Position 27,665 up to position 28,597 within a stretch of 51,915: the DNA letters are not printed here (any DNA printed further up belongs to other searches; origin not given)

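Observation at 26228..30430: Five-gene NurA / membrane protein / HAS-barrel protein / AbrB-MazE / HerA operon: candidate undescribed nuclease-ATPase system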

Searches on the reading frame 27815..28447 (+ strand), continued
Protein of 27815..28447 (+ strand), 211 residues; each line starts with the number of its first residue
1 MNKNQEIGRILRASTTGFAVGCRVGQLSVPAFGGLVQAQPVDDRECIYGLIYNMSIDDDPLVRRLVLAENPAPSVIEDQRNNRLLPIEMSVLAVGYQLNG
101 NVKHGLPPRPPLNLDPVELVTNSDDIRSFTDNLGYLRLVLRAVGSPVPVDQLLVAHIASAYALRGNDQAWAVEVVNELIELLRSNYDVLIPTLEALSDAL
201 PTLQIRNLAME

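Call 34: find_encoding_contigs(protein=P0265, flank=6000, max_places=2)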
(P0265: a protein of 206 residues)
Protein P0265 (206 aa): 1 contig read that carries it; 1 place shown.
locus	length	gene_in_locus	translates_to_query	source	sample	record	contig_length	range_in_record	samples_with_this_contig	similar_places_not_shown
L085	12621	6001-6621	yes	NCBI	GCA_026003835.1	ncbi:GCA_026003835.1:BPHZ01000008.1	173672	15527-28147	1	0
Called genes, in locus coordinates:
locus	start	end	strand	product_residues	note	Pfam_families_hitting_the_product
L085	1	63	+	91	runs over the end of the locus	-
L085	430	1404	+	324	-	PF00089:Trypsin, PF13365:Trypsin_2, PF13180:PDZ_2, PF00595:PDZ (faint), PF17820:PDZ_6 (faint)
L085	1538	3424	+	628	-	PF00009:GTP_EFTU, PF01926:MMR_HSR1 (weak), PF03144:GTP_EFTU_D2, PF25461:Beta-barrel_SelB, PF09106:WHD_2nd_SelB, PF09107:WHD_3rd_SelB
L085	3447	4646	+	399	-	PF10103:Zincin_2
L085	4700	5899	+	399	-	PF09376:NurA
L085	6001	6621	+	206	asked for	-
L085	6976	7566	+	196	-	PF13328:HD_4, PF01966:HD (weak)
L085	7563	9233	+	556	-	PF00246:Peptidase_M14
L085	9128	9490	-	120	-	-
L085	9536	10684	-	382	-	PF02771:Acyl-CoA_dh_N, PF02770:Acyl-CoA_dh_M, PF00441:Acyl-CoA_dh_1, PF08028:Acyl-CoA_dh_2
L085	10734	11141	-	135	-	-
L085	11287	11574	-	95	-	-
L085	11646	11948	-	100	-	-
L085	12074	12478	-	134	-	-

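Call 35: find_encoding_contigs(protein=P0274, flank=6000, max_places=2)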
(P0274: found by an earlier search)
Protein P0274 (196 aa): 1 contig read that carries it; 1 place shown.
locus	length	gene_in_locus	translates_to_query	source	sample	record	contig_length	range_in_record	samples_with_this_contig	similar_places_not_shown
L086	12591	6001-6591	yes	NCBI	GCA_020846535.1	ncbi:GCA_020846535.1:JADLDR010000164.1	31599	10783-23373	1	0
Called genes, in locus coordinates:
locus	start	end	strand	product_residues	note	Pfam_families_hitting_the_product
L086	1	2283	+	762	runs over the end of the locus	PF02837:Glyco_hydro_2_N, PF22666:Glyco_hydro_2_N2, PF00703:Glyco_hydro_2, PF02836:Glyco_hydro_2_C, PF00583:Acetyltransf_1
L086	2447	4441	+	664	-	PF05378:Hydant_A_N, PF13941:MutL (faint), PF01968:Hydantoinase_A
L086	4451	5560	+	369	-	PF09376:NurA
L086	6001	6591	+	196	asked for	-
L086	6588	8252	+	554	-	PF01935:DUF87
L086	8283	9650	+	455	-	PF06253:MTTB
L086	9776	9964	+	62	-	-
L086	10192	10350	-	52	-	-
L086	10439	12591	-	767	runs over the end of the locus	PF02901:PFL-like, PF01228:Gly_radical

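Call 36: find_encoding_contigs(protein=P0124, flank=5000, max_places=1)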
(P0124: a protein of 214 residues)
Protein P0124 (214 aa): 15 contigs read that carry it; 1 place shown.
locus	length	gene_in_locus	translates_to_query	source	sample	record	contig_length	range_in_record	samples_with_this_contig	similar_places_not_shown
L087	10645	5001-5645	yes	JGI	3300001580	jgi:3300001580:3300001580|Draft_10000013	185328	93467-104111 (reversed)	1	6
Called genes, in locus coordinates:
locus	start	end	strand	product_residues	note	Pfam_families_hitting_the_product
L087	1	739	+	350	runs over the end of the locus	PF13365:Trypsin_2 (weak)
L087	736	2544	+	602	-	PF01855:POR_N, PF12837:Fer4_6 (faint), PF02775:TPP_enzyme_C, PF12797:Fer4_2 (faint), PF12838:Fer4_7 (weak), PF13187:Fer4_9 (weak), PF13237:Fer4_10 (weak), PF00037:Fer4 (weak)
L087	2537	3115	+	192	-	PF01558:POR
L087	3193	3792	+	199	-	PF01931:NTPase_I-T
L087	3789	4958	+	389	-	PF09376:NurA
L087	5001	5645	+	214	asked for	-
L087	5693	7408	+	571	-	PF01935:DUF87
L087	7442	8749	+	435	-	PF00149:Metallophos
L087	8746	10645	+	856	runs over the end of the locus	PF02463:SMC_N, PF13175:AAA_15 (faint), PF13476:AAA_23, PF13555:AAA_29, PF04423:Rad50_zn_hook (faint), PF13558:SbcC_Walker_B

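Call 37: find_encoding_contigs(protein=P0202, flank=5000, max_places=1)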
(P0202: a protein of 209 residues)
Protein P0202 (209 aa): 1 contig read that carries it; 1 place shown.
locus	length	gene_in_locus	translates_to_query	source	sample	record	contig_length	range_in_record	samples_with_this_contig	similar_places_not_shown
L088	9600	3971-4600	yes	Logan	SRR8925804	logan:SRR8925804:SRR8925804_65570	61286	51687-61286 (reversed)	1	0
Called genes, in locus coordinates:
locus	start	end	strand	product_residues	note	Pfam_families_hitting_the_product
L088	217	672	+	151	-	-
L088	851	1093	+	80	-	PF01726:LexA_DNA_bind (weak)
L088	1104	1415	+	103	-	-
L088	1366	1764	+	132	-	-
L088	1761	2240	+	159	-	-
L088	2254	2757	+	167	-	-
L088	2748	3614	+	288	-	-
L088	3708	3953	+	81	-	-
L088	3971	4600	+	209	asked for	-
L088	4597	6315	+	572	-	PF01935:DUF87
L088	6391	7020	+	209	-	-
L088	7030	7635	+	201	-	-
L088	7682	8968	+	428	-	PF20030:bpMoxR, PF07726:AAA_3, PF07728:AAA_5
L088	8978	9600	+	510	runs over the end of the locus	-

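Call 38: find_encoding_contigs(protein=P0229, flank=5000, max_places=1)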
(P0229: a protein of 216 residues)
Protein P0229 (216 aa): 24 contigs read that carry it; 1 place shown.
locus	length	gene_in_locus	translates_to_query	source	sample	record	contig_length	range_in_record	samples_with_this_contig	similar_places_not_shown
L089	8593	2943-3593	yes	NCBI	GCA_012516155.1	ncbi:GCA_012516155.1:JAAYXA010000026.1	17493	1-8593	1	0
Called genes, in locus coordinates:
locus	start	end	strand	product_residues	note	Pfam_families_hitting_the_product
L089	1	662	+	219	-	?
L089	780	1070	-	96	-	PF20586:DUF6788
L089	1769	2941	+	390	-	PF09376:NurA (weak)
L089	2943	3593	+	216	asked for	-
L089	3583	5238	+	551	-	PF01935:DUF87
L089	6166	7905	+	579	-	PF00176:SNF2-rel_dom, PF00270:DEAD (weak), PF00271:Helicase_C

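Call 52: find_related_loci(query=A4, collection=metagenome_contigs, flank=7000)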
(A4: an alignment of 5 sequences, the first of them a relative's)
Query A4 (208 aa) in metagenome_contigs; peptide patterns used: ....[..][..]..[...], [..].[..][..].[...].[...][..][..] (x = any residue, [..] = any of these).
600 stretches matched a pattern (row limit reached: there are more); 479 encode a relative of the query (tblastn E <= 1e-3); the best 80 are kept; 80 distinct loci.
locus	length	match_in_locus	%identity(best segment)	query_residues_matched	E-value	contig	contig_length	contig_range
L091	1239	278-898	85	1-207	6e-130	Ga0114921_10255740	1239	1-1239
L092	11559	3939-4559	85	1-207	4e-117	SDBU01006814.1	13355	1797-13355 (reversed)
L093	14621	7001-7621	75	1-207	1e-109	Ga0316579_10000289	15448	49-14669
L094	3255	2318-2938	76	1-207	5e-112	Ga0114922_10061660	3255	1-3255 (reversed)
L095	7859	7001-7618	75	1-206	2e-106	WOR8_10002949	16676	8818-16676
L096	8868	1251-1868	73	1-206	1e-104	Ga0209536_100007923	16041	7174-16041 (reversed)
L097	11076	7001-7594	74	1-198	2e-99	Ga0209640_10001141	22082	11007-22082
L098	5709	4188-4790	71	1-201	2e-97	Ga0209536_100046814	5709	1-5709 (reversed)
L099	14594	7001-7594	75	1-198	5e-97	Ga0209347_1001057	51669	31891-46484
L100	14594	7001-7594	74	1-198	1e-96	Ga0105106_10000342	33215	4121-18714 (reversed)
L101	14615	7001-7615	75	1-205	7e-96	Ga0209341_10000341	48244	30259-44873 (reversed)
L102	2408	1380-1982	70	1-201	4e-98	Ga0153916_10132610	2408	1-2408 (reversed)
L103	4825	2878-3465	70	3-198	4e-93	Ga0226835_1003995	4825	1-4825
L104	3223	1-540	73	28-207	3e-94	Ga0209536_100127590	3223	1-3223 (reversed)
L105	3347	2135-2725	75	1-197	3e-93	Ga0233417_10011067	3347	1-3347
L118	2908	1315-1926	71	1-202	6e-91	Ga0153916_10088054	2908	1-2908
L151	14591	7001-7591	67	1-197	4e-84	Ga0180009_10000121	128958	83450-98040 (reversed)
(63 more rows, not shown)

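Call 56: search_protein_families(library=pfam, proteins=[L118:2049-2486:+, L024:4910-5857:+, L038:9296-9577:+, L045:9580-9978:+, L019:8404-9414:+, L009:10955-11293:+, L005:5616-5945:+, L010:8989-9972:+, L015:8843-9976:+, L053:10624-11013:+], max_evalue=0.001)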
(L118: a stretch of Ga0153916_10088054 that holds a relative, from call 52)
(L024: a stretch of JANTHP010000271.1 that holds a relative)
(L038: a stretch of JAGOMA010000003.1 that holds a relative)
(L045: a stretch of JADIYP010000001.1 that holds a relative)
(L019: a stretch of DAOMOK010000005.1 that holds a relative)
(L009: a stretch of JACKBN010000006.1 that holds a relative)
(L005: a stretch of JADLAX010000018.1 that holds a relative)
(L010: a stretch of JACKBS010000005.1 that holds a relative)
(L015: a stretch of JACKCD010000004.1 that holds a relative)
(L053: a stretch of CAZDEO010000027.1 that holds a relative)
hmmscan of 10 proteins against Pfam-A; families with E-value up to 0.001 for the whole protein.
L118:2049-2486:+ (146 aa): 1 family
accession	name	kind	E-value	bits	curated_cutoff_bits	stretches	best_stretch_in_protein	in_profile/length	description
PF13366.12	PDDEXK_3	-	1.3e-41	142.1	22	1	29-143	3-116/117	PD-(D/E)XK nuclease superfamily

L024:4910-5857:+ (316 aa): 0 families

L038:9296-9577:+ (94 aa): 1 family
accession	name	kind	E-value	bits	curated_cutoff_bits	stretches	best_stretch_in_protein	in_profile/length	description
PF04255.20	DUF433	-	2.4e-24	85.3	23.6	1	23-78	1-56/56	Protein of unknown function (DUF433)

L045:9580-9978:+ (133 aa): 2 families
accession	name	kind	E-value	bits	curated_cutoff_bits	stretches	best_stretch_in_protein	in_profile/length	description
PF18480.7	DUF5615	-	7.2e-20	71.3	23.8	1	8-102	3-95/110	Domain of unknown function (DUF5615)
PF18478.7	PIN_10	-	5.1e-06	26.9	26.2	1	8-63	3-62/84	PIN like domain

L019:8404-9414:+ (337 aa): 2 families
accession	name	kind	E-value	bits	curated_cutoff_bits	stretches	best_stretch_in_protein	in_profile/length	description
PF01555.25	N6_N4_Mtase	-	4.1e-53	181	26.7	1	49-284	1-220/221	DNA methylase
PF01170.24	UPF0020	-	0.00057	20.1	22.3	0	44-95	117-163/197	RMKL-like, methyltransferase domain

L009:10955-11293:+ (113 aa): 1 family
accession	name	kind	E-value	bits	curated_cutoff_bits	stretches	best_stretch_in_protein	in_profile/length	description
PF02452.23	PemK_toxin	-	3.3e-25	88.8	23.1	1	11-110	2-109/109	PemK-like, MazF-like toxin of type II toxin-antitoxin system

L005:5616-5945:+ (110 aa): 1 family
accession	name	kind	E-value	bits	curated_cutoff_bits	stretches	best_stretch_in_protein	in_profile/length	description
PF18506.7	RelB-like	-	0.0002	21.6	27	1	3-27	4-28/62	RelB Antitoxin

L010:8989-9972:+ (328 aa): 0 families

L015:8843-9976:+ (378 aa): 1 family
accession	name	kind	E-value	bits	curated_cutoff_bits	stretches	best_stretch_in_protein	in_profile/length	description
PF09566.16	RE_SacI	-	0.00044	20.7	19.3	1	175-292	166-275/276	SacI restriction endonuclease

L053:10624-11013:+ (130 aa): 1 family
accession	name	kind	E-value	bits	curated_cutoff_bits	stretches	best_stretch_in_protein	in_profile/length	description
PF05635.17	23S_rRNA_IVP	-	3.1e-20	72.8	33.8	1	11-112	4-104/106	23S rRNA-intervening sequence protein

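Call 62: list_cluster_members(proteins=[P0213, P0226, P0245, P0255, P0262, P0238, P0197, P0182, P0160, P0149])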
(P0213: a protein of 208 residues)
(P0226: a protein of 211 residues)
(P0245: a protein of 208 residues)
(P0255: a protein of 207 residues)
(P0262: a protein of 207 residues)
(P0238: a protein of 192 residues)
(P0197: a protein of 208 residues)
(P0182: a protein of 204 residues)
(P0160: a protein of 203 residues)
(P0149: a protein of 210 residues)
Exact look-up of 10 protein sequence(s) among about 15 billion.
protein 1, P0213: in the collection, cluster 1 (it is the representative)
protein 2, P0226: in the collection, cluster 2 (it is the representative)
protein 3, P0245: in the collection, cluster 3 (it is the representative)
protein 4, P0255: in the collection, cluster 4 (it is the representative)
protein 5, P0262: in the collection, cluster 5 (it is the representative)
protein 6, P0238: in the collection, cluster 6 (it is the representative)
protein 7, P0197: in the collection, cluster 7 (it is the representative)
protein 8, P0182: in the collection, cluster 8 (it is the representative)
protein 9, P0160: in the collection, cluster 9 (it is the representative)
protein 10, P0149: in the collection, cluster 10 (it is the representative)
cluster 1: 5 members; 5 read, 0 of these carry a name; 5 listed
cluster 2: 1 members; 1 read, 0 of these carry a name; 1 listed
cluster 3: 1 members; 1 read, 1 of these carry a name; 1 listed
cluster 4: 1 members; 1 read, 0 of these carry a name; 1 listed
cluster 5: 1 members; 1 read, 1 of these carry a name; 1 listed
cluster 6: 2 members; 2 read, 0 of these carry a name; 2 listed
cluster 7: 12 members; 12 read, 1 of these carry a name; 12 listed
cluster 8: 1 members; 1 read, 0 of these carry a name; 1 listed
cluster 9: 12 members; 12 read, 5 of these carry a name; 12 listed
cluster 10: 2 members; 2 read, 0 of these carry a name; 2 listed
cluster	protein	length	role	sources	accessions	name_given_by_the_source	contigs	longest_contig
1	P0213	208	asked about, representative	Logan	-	-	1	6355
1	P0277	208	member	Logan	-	-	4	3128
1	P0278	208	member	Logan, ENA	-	-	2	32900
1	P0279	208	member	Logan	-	-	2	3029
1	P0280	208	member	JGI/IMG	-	-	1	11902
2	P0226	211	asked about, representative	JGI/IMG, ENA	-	-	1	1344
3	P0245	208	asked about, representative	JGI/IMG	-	hypothetical protein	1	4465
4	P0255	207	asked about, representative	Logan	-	-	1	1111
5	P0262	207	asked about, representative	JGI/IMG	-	hypothetical protein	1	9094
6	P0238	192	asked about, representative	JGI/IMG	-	-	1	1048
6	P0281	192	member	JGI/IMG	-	-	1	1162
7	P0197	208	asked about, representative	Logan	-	-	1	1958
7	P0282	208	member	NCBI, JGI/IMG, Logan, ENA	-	hypothetical protein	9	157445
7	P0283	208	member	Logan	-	-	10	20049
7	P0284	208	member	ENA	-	-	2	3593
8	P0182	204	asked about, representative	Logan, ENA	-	-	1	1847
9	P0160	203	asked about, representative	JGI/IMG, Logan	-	hypothetical protein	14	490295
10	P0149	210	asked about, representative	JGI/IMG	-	-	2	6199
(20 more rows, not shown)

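Call 65: find_related_loci(query=A4, collection=viral_contigs, flank=6000)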
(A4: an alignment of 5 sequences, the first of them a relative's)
Query A4 (208 aa) in viral_contigs; peptide patterns used: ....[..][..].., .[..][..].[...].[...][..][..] (x = any residue, [..] = any of these).
46 stretches matched a pattern, but none encodes a relative of the query by tblastn (E <= 1e-3).

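Call 66: find_related_loci(query=P0202, collection=viral_contigs, flank=6000)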
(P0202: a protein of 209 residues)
Query P0202 (209 aa) in viral_contigs; peptide patterns used: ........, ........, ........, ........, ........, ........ (x = any residue, [..] = any of these).
17 stretches matched a pattern, but none encodes a relative of the query by tblastn (E <= 1e-3).

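Call 67: search_protein_families(library=pfam, proteins=[L088:1761-2237:+, L088:2254-2754:+, L088:2748-3611:+, L088:3708-3950:+, L088:6391-7017:+, L088:7030-7632:+, L088:1366-1761:+, L085:6976-7563:+, L004:6427-7668:+], max_evalue=0.1)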
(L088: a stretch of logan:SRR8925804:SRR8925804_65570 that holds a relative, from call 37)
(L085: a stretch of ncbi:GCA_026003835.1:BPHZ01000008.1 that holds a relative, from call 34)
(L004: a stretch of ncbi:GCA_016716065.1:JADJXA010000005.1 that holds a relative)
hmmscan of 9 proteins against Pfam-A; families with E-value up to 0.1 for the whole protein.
L088:1761-2237:+ (159 aa): 0 families

L088:2254-2754:+ (167 aa): 0 families

L088:2748-3611:+ (288 aa): 1 family
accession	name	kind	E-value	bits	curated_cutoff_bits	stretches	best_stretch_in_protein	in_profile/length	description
PF20503.3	DUF6730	-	0.077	14.4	27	0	145-191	15-60/82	Family of unknown function (DUF6730)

L088:3708-3950:+ (81 aa): 0 families

L088:6391-7017:+ (209 aa): 0 families

L088:7030-7632:+ (201 aa): 0 families

L088:1366-1761:+ (132 aa): 0 families

L085:6976-7563:+ (196 aa): 3 families
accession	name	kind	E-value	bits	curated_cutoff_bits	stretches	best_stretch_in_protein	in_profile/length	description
PF13328.12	HD_4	-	4.9e-26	91.8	27.2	1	11-147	1-149/156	HD domain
PF01966.28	HD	-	2.9e-06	28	22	1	31-128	1-115/116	HD domain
PF20680.3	DUF6817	-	0.015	15.8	25.2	1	29-59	15-45/85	Domain of unknown function (DUF6817)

L004:6427-7668:+ (414 aa): 1 family
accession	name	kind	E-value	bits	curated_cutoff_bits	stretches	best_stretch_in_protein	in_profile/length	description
PF09376.16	NurA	-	2.4e-15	57.1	21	1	89-371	2-254/254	NurA domain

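Call 78: predict_structure(alignment_id=A2)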
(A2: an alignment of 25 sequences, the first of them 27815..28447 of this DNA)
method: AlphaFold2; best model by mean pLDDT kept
length: 211 residues; sequences in the alignment: 25
mean_pLDDT: 92.8   pTM: 0.88
mean pLDDT of the five models: 92.8, 92.6, 92.5, 91.7, 91.0
residues with pLDDT >= 90: 169; 70-90: 34; 50-70: 6; < 50: 2
segments of 3 or more residues with pLDDT < 50: none
pLDDT, mean of each block of 10 residues (from residue 1): 89 98 84 97 93 93 92 92 90 97 97 96 97 97 92 98 96 97 95 95 70 45
secondary structure, 60 per line:
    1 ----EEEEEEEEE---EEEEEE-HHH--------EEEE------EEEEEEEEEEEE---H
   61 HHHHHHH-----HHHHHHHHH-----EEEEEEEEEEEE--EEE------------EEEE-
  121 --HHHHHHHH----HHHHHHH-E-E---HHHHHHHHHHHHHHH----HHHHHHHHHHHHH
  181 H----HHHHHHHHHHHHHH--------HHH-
elements in order: E5-13 E17-22 E35-38 E45-56 H60-67 H73-81 E87-98 E101-103 E116-119 H123-130 H135-141 H149-163 H168-181 H186-199
